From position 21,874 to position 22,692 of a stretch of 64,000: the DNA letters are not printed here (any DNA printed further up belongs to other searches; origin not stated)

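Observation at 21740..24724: AT-rich three-gene orphan island bounded by a MITE-like repeat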

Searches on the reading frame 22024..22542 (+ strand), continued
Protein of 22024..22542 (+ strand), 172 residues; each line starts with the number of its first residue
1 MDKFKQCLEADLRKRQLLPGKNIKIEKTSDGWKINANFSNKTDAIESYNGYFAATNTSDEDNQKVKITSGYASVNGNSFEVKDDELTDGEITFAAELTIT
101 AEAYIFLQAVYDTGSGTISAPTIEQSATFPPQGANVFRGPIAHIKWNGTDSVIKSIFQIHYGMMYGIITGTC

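Call 42: find_encoding_contigs(protein=P0014, flank=10000, max_places=3)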
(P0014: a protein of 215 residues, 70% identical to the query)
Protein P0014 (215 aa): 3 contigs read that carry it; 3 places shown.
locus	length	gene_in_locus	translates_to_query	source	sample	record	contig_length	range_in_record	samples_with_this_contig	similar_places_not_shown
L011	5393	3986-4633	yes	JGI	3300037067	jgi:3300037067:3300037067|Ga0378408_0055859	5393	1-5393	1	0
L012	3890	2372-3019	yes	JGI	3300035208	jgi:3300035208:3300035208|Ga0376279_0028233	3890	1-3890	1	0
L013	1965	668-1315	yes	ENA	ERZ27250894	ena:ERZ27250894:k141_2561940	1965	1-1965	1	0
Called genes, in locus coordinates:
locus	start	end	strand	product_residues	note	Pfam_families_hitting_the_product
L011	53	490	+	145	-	-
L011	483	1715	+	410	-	-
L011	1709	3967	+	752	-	-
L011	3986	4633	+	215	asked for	-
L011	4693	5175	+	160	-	-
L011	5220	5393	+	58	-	?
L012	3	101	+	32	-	?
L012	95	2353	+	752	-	-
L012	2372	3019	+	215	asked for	-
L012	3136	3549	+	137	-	-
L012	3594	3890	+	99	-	?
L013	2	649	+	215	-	?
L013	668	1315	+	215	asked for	-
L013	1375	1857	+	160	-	-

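Call 43: find_encoding_contigs(protein=P0017, flank=10000, max_places=3)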
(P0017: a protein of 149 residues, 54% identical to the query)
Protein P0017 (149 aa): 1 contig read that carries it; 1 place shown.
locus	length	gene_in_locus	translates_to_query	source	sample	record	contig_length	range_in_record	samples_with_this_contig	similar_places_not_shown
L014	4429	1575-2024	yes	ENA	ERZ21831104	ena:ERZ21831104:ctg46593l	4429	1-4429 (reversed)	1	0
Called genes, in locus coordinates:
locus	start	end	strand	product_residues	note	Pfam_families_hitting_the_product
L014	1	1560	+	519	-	?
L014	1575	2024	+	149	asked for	-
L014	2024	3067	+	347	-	-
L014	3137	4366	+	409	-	-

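Call 45: search_protein_representatives(alignment_id=A3)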
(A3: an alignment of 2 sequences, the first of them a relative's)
Query: 2 sequences, 526 profile positions. Proteins with E-value up to 0.001 (for the whole library): 11; up to 1e-10: 8; up to 1e-30: 5. The best 11 are listed.
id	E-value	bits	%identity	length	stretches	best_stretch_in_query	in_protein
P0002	0.0e+00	1176.0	-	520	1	1-526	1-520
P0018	4.9e-100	352.5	-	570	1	1-427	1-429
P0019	4.0e-99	349.4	-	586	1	1-433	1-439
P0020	6.5e-38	147.5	-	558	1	4-426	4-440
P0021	8.9e-36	140.4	-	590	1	21-430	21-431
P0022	3.4e-27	112.1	-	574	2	2-388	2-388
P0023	2.7e-14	69.6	-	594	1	165-411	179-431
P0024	4.1e-14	69.0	-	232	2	313-428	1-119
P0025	2.4e-07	46.6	-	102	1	133-231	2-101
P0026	3.2e-06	42.9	-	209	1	347-523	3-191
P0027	2.6e-04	36.6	-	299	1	329-430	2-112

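Call 52: fold_search(model_id=the predicted structure, library=pdb)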
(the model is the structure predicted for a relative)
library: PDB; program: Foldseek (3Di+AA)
matches with E <= 10: 170; with E <= 0.001: 0
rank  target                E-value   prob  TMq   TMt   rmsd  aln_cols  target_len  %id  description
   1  2lch_MODEL_1_A        2.5e-01  0.99  0.35  0.55   3.4        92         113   14  Solution NMR Structure of a Protein With a Redesigned Hydrophobic Core, Northeast Structural Genomics Consorti (released 2011-05-25)
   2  3kyi_A                4.8e-01  0.99  0.39  0.55   3.6       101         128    7  Crystal structure of the phosphorylated P1 domain of CheA3 in complex with CheY6 from R. sphaeroides (released 2010-02-16)
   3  3u8v_A                4.8e-01  0.99  0.33  0.69   3.2        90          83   16  Three dimensional structure of the Small Metal Binding Protein, SMBP (released 2011-11-09)
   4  3u3b_B                5.5e-01  0.93  0.32  0.52   4.2        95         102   16  Crystal Structure of Computationally Redesigned Four-Helix Bundle (released 2012-06-13)
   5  3u3b_A                8.6e-01  0.85  0.32  0.51   4.3        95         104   15  Crystal Structure of Computationally Redesigned Four-Helix Bundle (released 2012-06-13)
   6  3kyj_A                1.0e+00  0.98  0.39  0.56   3.1       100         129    7  Crystal structure of the P1 domain of CheA3 in complex with CheY6 from R. sphaeroides (released 2010-02-16)
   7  1t6i_B                1.0e+00  0.87  0.33  0.51   5.0       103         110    7  Nickel Superoxide Dismutase (NiSOD) Apo Structure (released 2004-07-13)
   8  6dg6_D                1.2e+00  0.44  0.25  0.38   5.9       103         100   11  Structure of a de novo designed Interleukin-2/Interleukin-15 mimetic (released 2019-01-16)
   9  1wn0_C                1.3e+00  0.84  0.36  0.48   8.1       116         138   12  Crystal Structure of Histidine-containing Phosphotransfer Protein, ZmHP2, from maize (released 2005-01-25)
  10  9k8d_A                1.3e+00  0.97  0.35  0.72   2.7        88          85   16  Cryo-EM structure of C3 symmetric interface of designed zinc-induced tetrahedron Cage-t32-Zn1-HEHE-34 (released 2025-10-29)
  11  1t6q_A                1.3e+00  0.87  0.33  0.53   4.5       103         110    6  Nickel Superoxide Dismutase (NiSOD) CN-treated Apo Structure (released 2004-07-13)
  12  1t6q_B                1.3e+00  0.82  0.33  0.51   5.0       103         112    7  Nickel Superoxide Dismutase (NiSOD) CN-treated Apo Structure (released 2004-07-13)
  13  1t6i_C                1.4e+00  0.80  0.33  0.52   5.0       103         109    7  Nickel Superoxide Dismutase (NiSOD) Apo Structure (released 2004-07-13)
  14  1t6u_D                1.6e+00  0.69  0.33  0.50   5.3       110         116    6  Nickel Superoxide Dismutase (NiSOD) Native 1.30 A Structure (released 2004-07-13)
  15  3g50_C                1.7e+00  0.77  0.33  0.50   4.6       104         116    8  Crystal Structure of NiSOD D3A mutant at 1.9 A (released 2009-04-28)
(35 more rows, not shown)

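Call 57: find_encoding_contigs(protein=P0005, flank=10000, max_places=4)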
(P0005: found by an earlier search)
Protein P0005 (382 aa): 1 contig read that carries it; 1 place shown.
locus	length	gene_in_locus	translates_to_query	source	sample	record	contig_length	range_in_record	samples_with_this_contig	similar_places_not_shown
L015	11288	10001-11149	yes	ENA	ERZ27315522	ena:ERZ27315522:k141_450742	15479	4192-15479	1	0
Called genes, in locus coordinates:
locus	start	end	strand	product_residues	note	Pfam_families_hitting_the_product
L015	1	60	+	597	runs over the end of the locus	PF13231:PMT_2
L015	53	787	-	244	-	PF01135:PCMT, PF13847:Methyltransf_31, PF13649:Methyltransf_25 (weak)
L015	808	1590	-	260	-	PF03306:AAL_decarboxy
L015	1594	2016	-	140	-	PF00293:NUDIX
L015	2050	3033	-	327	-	PF01207:Dus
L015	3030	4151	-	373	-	PF01266:DAO (faint), PF01494:FAD_binding_3, PF01946:Thi4 (faint), PF05834:Lycopene_cycl (faint)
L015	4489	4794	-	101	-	PF05597:Phasin (faint)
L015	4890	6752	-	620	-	PF05099:TerB, PF01594:AI-2E_transport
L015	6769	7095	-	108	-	PF02769:AIRS_C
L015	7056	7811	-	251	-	PF00586:AIRS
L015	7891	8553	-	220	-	PF04028:DUF374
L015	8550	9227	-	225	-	PF00730:HhH-GPD, PF00633:HHH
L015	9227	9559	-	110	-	PF01627:Hpt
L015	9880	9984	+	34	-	-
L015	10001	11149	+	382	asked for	PF00389:2-Hacid_dh, PF02826:2-Hacid_dh_C, PF11890:DUF3410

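Call 58: find_related_loci(query=A1, collection=metagenome_contigs, flank=10000)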
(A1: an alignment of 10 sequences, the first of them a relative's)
Query A1 (193 aa) in metagenome_contigs; peptide patterns used: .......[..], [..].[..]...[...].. (x = any residue, [..] = any of these).
89 stretches matched a pattern; 5 encode a relative of the query (tblastn E <= 1e-3); 5 distinct loci.
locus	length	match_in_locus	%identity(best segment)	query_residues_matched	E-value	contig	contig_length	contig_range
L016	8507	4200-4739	66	1-182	8e-83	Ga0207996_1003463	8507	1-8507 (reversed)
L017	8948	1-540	66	1-182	8e-83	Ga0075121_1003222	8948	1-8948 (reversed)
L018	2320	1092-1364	71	74-164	4e-45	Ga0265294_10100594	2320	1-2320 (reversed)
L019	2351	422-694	71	74-164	4e-45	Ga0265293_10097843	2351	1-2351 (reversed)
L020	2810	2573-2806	76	74-151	6e-40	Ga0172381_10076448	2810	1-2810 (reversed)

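Call 59: find_related_loci(query=A5, collection=viral_contigs, flank=10000)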
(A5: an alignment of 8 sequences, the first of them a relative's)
Query A5 (520 aa) in viral_contigs; peptide patterns used: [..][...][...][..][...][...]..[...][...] (x = any residue, [..] = any of these).
28 stretches matched a pattern; 1 encode a relative of the query (tblastn E <= 1e-3); 1 distinct loci.
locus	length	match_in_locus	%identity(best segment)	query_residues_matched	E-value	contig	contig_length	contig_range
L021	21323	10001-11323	25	1-438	5e-35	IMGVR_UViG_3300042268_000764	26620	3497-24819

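Call 62: search_protein_families(library=phrogs, proteins=[L021:18-1523:+, L021:3105-3572:+, L021:4655-6973:+, L021:6970-7623:+, L021:7639-8457:+, L021:9136-9999:+, L021:11738-12358:+, L021:12369-13196:+, L021:13275-14444:+, L021:15447-16580:+], max_evalue=0.001)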
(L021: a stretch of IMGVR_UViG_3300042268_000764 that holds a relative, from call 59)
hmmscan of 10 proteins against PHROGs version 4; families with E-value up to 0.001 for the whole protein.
L021:18-1523:+ (501 aa): 1 family
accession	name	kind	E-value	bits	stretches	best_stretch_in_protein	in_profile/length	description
phrog_1423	-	DNA, RNA and nucleotide metabolism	6e-94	317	1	5-443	115-469/1040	Reverse transcriptase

L021:3105-3572:+ (155 aa): 0 families

L021:4655-6973:+ (772 aa): 23 families
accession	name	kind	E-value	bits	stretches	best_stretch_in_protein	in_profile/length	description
phrog_1272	-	tail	5.6e-53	181.1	1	26-590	219-828/1606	tail length tape measure protein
phrog_1533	-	tail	7.6e-52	177.2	1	19-450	204-666/1688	tail length tape measure protein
phrog_991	-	tail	6.5e-51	174.2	1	25-656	256-920/1966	tail length tape measure protein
phrog_28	-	tail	7.2e-49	168.2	1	25-756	207-877/1228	tail length tape measure protein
phrog_4704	-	tail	2.2e-42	146.6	1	22-444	174-604/625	tail length tape measure protein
phrog_23013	-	tail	1.3e-35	123.5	1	23-449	93-522/1379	tail length tape measure protein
phrog_36688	-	tail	2.6e-27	95.8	1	30-415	38-436/1600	tail length tape measure protein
phrog_14441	-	tail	1.9e-21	77.9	1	23-229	38-241/241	tail length tape measure protein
phrog_9696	-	tail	7.6e-19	68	1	12-275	22-290/1415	tail length tape measure protein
phrog_167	-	tail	1.9e-17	63.4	1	26-440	250-711/1555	tail length tape measure protein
phrog_58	-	tail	3e-15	56.7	1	27-582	291-846/1544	tail length tape measure protein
phrog_5218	-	unknown function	2.5e-14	53.4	1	9-453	171-660/1599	-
phrog_28775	-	tail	1.4e-12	47.4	1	61-338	53-339/1303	tail length tape measure protein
phrog_37649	-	tail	3.1e-11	42.2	1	58-483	449-867/2006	tail length tape measure protein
phrog_1293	-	tail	5.7e-09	35.3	1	24-523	139-587/1424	tail length tape measure protein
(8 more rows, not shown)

L021:6970-7623:+ (217 aa): 0 families

L021:7639-8457:+ (272 aa): 0 families

L021:9136-9999:+ (287 aa): 0 families

L021:11738-12358:+ (206 aa): 0 families

L021:12369-13196:+ (275 aa): 0 families

L021:13275-14444:+ (389 aa): 13 families
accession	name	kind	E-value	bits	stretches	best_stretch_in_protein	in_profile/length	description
phrog_27782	-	unknown function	5.1e-32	112.3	1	97-229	150-283/644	-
phrog_2647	-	head and packaging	1e-30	108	1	89-250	89-258/336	head decoration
phrog_30390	-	unknown function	2.2e-24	86.9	2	131-249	547-674/766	-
phrog_11518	-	tail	3.9e-23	82.6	1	106-351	159-368/812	tail fiber protein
phrog_24595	-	head and packaging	8.6e-21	75.7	1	84-238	18-187/325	virion structural protein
phrog_2824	-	head and packaging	3.1e-19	69.5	1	107-259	926-1078/1151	virion structural protein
phrog_14570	-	unknown function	2.2e-15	57.3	1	98-215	149-271/540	-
phrog_16867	-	unknown function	4.1e-14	53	1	111-226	72-187/631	-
phrog_17264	-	unknown function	2.5e-12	47.8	1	122-214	6-90/147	-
phrog_16122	-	head and packaging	3.4e-06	27.3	0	88-261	179-333/526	virion structural protein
phrog_14824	-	unknown function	8.1e-06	25.3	1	113-174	18-83/719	-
phrog_29292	-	unknown function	0.0002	20.7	1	68-107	706-745/880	-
phrog_10294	-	unknown function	0.00039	20.3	1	69-108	392-431/521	-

L021:15447-16580:+ (377 aa): 1 family
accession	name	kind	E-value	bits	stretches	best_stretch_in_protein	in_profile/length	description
phrog_13336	-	unknown function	7.3e-05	23.2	1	30-150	3-98/339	-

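Call 64: predict_structure(alignment_id=A5)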
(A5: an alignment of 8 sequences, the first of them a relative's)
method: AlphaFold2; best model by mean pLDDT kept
length: 520 residues; sequences in the alignment: 8
mean_pLDDT: 61.1   pTM: 0.52
mean pLDDT of the five models: 61.1, 59.5, 59.4, 58.1, 57.8
residues with pLDDT >= 90: 27; 70-90: 179; 50-70: 133; < 50: 181
segments of 3 or more residues with pLDDT < 50: 1-27, 41-56, 96-110, 121-125, 203-210, 364-368, 383-392, 426-520
pLDDT, mean of each block of 10 residues (from residue 1): 30 33 39 65 33 51 66 71 71 51 37 60 53 75 79 70 76 87 77 79 45 61 65 84 76 67 87 80 85 86 60 75 92 91 82 74 50 72 47 64 84 81 49 37 31 33 43 40 31 39 32 34
secondary structure, 60 per line:
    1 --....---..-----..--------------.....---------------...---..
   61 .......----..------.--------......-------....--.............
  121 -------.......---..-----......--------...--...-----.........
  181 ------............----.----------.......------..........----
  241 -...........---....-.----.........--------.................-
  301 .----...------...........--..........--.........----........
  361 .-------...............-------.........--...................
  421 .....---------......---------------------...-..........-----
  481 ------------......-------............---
elements in order: H3-6 E33-37 E59-62 E89-94 E102-105 E108-120 E128-134 E145-150 E159-161 E164-166 E172-180 E187-198 E214-217 E227-236 E242-252 E256-259 E266-274 E283-292 H293-299 E315-325 H328-337 H340-348 E353-361 E369-378 H379-383 E391-399 H402-425 E435-440 E462-464 H466-475 E493-498 H506-517

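Call 73: search_solved_structures(query=A5, max_evalue=1)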
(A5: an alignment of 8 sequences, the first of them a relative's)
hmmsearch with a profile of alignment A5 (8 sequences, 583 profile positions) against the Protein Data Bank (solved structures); distinct sequences matched with E-value up to 1: 0.

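Call 74: search_solved_structures(query=A1, max_evalue=1)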
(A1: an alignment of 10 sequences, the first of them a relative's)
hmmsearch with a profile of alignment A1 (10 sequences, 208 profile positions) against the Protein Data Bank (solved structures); distinct sequences matched with E-value up to 1: 1.
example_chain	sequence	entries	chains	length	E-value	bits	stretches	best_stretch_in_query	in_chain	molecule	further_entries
5nny_A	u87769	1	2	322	0.35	13.9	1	88-137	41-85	WipB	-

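Call 75: search_dna_similar(query=P0002, collection=phages, mode=protein, max_evalue=0.01, max_rows=10)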
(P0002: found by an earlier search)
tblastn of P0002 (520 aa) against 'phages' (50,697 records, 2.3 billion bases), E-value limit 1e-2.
No match.

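Call 76: search_dna_similar(query=P0003, collection=phages, mode=protein, max_evalue=0.01, max_rows=10)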
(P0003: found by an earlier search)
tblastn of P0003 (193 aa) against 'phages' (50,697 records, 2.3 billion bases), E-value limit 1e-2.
No match.

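Call 77: search_dna_similar(query=P0001, collection=phages, mode=protein, max_evalue=0.01, max_rows=10)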
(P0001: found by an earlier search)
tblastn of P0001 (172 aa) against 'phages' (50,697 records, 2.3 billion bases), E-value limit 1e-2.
No match.

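Call 84: fold_search(model_id=the predicted structure, library=viral)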
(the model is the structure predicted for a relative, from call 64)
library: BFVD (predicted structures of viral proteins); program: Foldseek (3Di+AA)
matches with E <= 10: 497; with E <= 0.001: 0
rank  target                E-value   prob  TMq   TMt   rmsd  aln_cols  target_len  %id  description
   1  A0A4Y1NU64            1.3e-03  0.28  0.09  0.09  28.8       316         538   11  Glycine-rich domain-containing protein [Pelagibacter phage HTVC025P]
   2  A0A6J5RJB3            9.7e-03  0.12  0.09  0.04  18.6       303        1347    9  Pectinesterase, catalytic [uncultured Caudovirales phage]
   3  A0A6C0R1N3            1.1e-02  0.15  0.09  0.06  37.5       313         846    9  PKD/Chitinase domain-containing protein [Alteromonas phage vB_AmeM_PT11-V22]
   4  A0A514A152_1          4.9e-02  0.04  0.08  0.04  40.4       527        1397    7  Uncharacterized protein [Aeromonas phage LAh10]
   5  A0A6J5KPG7            7.9e-02  0.08  0.07  0.05  25.4       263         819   10  Ig [uncultured Caudovirales phage]
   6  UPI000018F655         1.3e-01  0.08  0.09  0.07  21.6       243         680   14  (no name look-up for this kind of identifier)
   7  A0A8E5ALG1            1.6e-01  0.05  0.08  0.06  21.9       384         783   10  Membrane protein ORF109 [Anguillid herpesvirus 1]
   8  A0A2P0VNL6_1          2.2e-01  0.03  0.07  0.05  33.8       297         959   12  Fibronectin type III domain-containing protein [Tetraselmis virus 1]
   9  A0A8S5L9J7            2.2e-01  0.02  0.07  0.04  33.7       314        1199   12  Cellulase [Myoviridae sp. ctPuP5]
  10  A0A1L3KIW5            2.3e-01  0.13  0.08  0.21   9.1       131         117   11  Uncharacterized protein [Wenling levi-like virus 1]
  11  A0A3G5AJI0            2.4e-01  0.14  0.09  0.14  16.2       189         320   11  Collagen triple helix repeat containing protein [Satyrvirus sp.]
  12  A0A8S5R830            2.4e-01  0.12  0.08  0.20  21.3       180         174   12  BIG2 domain-containing protein (Fragment) [virus sp. ctee23]
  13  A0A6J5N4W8            2.6e-01  0.09  0.10  0.12  20.6       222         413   12  Uncharacterized protein [uncultured Caudovirales phage]
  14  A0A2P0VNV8            2.7e-01  0.03  0.07  0.03  26.4       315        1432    8  Fibronectin type-III domain-containing protein [Tetraselmis virus 1]
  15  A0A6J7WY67            2.7e-01  0.03  0.07  0.06  28.0       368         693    9  Fibronectin type III [uncultured Caudovirales phage]
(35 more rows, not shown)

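Call 87: search_protein_families(library=ncbifam, proteins=[P0001, P0002, P0003, L004:2433-4697:+, L007:6303-7790:+, L007:10409-13282:+, L005:833-1657:+], max_evalue=0.01)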
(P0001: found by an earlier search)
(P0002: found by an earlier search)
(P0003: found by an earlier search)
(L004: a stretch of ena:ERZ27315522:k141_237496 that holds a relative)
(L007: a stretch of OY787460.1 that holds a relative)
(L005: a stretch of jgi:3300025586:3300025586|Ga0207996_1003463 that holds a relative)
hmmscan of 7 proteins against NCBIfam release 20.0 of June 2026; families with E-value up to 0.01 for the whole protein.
P0001 (172 aa): 0 families

P0002 (520 aa): 0 families

P0003 (193 aa): 0 families

L004:2433-4697:+ (754 aa): 0 families

L007:6303-7790:+ (495 aa): 0 families

L007:10409-13282:+ (957 aa): 0 families

L005:833-1657:+ (274 aa): 0 families
